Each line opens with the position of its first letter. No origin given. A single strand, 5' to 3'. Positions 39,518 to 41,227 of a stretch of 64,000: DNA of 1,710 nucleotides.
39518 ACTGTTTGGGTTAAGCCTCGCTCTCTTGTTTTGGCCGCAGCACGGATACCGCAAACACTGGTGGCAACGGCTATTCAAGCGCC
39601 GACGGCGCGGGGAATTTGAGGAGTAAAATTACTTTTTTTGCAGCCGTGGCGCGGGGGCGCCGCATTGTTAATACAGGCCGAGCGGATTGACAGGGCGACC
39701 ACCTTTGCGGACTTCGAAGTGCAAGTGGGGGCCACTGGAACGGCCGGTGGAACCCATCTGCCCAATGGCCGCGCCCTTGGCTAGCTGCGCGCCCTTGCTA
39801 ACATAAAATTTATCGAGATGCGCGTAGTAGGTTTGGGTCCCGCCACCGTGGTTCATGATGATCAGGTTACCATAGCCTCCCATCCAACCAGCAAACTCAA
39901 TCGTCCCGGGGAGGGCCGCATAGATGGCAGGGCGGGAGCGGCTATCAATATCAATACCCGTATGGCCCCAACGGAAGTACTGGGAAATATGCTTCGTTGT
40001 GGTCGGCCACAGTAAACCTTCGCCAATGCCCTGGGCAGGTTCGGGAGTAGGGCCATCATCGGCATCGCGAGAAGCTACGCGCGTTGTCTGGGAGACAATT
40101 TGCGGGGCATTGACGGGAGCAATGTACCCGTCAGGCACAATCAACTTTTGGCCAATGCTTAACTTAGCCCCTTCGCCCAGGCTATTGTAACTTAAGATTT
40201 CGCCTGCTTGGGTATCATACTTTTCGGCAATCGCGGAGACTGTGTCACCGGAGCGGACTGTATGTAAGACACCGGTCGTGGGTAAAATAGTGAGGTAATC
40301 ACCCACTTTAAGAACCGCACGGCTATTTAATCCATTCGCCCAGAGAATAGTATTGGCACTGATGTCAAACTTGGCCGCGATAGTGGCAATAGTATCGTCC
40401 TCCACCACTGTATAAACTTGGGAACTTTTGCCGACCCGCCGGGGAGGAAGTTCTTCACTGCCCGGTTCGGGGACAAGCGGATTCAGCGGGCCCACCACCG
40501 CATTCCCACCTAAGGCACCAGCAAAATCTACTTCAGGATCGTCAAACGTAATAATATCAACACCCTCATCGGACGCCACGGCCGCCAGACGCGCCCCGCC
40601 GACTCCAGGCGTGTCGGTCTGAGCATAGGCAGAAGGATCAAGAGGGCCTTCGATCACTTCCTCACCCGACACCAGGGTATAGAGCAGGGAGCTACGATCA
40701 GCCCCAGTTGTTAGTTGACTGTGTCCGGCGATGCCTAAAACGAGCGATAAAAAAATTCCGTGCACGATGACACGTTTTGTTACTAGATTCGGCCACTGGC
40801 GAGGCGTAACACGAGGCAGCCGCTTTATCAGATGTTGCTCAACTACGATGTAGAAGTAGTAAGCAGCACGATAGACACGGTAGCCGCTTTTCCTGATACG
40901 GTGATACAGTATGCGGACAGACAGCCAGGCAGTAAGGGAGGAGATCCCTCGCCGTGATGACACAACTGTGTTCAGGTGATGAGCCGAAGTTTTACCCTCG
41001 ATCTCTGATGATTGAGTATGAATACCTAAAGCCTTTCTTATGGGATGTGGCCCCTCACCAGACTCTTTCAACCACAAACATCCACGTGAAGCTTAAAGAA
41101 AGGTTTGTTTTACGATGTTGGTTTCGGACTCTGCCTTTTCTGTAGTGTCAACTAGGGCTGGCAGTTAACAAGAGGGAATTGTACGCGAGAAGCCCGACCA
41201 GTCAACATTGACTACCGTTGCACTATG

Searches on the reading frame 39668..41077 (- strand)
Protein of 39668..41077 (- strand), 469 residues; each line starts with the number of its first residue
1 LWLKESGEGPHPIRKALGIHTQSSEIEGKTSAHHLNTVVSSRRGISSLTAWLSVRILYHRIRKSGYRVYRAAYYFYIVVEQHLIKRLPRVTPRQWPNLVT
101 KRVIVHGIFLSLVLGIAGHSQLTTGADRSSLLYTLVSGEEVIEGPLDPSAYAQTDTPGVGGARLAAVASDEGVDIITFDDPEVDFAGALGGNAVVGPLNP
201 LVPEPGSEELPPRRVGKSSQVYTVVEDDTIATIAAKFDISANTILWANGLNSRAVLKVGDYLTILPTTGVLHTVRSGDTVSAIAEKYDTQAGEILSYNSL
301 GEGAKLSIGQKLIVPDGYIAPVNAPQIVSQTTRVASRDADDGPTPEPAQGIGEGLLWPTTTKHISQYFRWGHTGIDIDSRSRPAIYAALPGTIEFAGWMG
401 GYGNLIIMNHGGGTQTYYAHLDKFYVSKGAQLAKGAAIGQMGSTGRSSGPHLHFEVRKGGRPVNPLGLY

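Call 42: search_protein_families(library=pfam, proteins=[window:39668-41077:-], max_evalue=0.01)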
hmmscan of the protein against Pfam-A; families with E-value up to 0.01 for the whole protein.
window:39668-41077:- (469 aa): 4 families
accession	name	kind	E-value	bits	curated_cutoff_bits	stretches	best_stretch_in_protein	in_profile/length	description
PF01551.29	Peptidase_M23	-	3.8e-33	114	28.7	1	372-465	3-96/96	Peptidase family M23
PF01476.26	LysM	-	1.7e-23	82.7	20.9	2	272-315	1-43/43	LysM domain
PF23473.1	LysM3_LYK4_5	-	6.2e-10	39.4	29.3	1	222-253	5-36/48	LYK4/5 LysM3 domain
PF23446.1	LysM1_NFP_LYK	-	0.0018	19.6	36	0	279-315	17-54/60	NFP/LYK LysM1 domain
